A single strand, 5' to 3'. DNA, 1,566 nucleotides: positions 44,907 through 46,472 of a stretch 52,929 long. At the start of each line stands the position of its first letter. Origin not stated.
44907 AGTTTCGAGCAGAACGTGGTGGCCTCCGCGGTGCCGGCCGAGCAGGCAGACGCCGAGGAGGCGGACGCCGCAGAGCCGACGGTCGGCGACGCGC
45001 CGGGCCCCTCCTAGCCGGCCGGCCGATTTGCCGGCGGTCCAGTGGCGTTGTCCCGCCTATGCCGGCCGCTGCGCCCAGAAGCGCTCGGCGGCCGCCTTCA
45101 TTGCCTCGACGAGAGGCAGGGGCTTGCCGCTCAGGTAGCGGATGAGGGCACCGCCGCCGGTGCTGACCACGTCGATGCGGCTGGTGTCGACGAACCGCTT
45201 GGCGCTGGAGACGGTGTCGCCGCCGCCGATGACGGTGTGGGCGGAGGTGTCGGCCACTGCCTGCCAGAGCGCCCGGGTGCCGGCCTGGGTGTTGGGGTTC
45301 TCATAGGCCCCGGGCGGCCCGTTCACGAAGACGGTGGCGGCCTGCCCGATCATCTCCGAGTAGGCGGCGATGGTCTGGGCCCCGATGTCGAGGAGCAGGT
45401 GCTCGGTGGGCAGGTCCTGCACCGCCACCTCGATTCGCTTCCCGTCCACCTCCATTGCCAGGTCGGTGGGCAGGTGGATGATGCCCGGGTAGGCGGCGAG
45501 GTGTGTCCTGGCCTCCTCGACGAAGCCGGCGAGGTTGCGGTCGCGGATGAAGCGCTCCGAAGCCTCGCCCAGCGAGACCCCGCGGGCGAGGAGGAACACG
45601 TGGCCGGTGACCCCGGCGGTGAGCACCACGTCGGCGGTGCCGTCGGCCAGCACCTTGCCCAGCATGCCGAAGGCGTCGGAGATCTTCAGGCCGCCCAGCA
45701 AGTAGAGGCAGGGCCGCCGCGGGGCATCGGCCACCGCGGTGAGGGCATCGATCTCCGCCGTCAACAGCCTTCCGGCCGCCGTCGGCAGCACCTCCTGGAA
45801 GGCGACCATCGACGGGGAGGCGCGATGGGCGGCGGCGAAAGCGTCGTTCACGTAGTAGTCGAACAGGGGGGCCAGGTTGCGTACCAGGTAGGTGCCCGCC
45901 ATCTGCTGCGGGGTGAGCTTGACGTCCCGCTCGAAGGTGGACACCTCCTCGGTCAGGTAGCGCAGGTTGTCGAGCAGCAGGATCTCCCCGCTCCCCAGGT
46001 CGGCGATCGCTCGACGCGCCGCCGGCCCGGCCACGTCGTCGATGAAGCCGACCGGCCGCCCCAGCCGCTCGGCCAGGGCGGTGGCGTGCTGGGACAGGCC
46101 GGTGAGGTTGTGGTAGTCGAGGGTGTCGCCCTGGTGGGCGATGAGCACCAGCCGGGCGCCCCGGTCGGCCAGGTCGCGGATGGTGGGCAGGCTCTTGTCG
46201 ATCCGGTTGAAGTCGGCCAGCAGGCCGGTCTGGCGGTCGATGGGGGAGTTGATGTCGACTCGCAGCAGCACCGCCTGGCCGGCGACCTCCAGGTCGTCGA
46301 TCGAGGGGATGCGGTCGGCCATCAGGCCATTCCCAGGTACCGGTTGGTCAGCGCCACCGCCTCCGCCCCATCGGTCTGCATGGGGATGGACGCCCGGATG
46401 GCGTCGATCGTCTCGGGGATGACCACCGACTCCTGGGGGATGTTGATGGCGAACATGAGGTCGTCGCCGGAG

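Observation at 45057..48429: Archaeal-type GAPDH(II) and archaeal-type PGK coupled to a Gfo/Idh/MocA dehydrogenase in an actinobacterium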

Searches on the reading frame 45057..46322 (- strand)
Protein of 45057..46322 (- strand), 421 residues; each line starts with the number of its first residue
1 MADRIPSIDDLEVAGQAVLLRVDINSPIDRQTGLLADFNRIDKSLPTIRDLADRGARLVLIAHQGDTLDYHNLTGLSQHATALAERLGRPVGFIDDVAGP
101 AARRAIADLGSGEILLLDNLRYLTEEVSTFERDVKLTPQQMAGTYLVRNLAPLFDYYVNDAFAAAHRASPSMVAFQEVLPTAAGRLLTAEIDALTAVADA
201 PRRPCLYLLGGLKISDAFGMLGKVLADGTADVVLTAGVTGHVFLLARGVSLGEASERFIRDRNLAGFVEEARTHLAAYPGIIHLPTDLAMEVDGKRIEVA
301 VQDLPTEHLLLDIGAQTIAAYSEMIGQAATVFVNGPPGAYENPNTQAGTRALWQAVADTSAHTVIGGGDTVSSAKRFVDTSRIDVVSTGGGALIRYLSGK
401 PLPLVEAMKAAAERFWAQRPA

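Call 6: search_protein_families(library=pfam, proteins=[window:45057-46322:-])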
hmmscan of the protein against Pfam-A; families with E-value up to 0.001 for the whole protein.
window:45057-46322:- (421 aa): 1 family
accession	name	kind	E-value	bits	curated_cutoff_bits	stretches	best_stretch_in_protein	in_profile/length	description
PF00162.24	PGK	-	5.4e-103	345.3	27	1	8-400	1-379/379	Phosphoglycerate kinase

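Call 7: search_protein_families(library=ncbifam, proteins=[window:45057-46322:-])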
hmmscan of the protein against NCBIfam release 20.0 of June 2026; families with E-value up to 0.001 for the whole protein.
window:45057-46322:- (421 aa): 1 family
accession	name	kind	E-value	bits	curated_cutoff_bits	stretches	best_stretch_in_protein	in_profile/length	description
NF010569.0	PRK13962.1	equivalog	3.1e-83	280.1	883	1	7-414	5-397/645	bifunctional phosphoglycerate kinase/triosephosphate isomerase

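Call 41: search_solved_structures(query=window:45057-46322:-, max_evalue=1e-20, show_alignments=2)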
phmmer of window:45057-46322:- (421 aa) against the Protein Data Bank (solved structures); distinct sequences matched with E-value up to 1e-20: 46.
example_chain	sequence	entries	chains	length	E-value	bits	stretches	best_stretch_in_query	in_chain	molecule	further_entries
2cun_A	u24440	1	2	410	1.2e-76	261.3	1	8-415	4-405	Phosphoglycerate kinase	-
1vpe_A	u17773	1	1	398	1e-53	185.8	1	7-409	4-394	PHOSPHOGLYCERATE KINASE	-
1php_A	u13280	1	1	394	8.2e-52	179.5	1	7-408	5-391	3-PHOSPHOGLYCERATE KINASE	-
3uwd_A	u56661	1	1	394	2.2e-51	178.1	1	7-406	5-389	Phosphoglycerate kinase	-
4dg5_A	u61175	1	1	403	2.4e-51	177.9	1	8-408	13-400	Phosphoglycerate kinase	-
7zy7_A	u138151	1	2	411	1.1e-50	175.8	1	11-408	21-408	Phosphoglycerate kinase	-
4fey_A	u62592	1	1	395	9.6e-50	172.7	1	7-412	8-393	Phosphoglycerate kinase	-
4ehj_A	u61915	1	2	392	1.1e-49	172.4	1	8-412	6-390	Phosphoglycerate kinase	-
1qpg_A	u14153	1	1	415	1.6e-49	171.9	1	7-406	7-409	3-PHOSPHOGLYCERATE KINASE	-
7la1_A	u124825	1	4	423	2.7e-49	171.2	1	13-408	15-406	Phosphoglycerate kinase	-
3pgk_A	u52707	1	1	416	6.4e-49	169.9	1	7-406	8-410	PHOSPHOGLYCERATE KINASE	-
3zlb_A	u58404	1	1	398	7.3e-49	169.8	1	8-408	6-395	PHOSPHOGLYCERATE KINASE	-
1hdi_A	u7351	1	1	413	9.7e-49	169.4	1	7-408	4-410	PHOSPHOGLYCERATE KINASE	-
1vjc_A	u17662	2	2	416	2.4e-48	168.1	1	7-408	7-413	phosphoglycerate kinase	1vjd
2wzd_A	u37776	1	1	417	9.8e-48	166.1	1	7-408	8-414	PHOSPHOGLYCERATE KINASE 1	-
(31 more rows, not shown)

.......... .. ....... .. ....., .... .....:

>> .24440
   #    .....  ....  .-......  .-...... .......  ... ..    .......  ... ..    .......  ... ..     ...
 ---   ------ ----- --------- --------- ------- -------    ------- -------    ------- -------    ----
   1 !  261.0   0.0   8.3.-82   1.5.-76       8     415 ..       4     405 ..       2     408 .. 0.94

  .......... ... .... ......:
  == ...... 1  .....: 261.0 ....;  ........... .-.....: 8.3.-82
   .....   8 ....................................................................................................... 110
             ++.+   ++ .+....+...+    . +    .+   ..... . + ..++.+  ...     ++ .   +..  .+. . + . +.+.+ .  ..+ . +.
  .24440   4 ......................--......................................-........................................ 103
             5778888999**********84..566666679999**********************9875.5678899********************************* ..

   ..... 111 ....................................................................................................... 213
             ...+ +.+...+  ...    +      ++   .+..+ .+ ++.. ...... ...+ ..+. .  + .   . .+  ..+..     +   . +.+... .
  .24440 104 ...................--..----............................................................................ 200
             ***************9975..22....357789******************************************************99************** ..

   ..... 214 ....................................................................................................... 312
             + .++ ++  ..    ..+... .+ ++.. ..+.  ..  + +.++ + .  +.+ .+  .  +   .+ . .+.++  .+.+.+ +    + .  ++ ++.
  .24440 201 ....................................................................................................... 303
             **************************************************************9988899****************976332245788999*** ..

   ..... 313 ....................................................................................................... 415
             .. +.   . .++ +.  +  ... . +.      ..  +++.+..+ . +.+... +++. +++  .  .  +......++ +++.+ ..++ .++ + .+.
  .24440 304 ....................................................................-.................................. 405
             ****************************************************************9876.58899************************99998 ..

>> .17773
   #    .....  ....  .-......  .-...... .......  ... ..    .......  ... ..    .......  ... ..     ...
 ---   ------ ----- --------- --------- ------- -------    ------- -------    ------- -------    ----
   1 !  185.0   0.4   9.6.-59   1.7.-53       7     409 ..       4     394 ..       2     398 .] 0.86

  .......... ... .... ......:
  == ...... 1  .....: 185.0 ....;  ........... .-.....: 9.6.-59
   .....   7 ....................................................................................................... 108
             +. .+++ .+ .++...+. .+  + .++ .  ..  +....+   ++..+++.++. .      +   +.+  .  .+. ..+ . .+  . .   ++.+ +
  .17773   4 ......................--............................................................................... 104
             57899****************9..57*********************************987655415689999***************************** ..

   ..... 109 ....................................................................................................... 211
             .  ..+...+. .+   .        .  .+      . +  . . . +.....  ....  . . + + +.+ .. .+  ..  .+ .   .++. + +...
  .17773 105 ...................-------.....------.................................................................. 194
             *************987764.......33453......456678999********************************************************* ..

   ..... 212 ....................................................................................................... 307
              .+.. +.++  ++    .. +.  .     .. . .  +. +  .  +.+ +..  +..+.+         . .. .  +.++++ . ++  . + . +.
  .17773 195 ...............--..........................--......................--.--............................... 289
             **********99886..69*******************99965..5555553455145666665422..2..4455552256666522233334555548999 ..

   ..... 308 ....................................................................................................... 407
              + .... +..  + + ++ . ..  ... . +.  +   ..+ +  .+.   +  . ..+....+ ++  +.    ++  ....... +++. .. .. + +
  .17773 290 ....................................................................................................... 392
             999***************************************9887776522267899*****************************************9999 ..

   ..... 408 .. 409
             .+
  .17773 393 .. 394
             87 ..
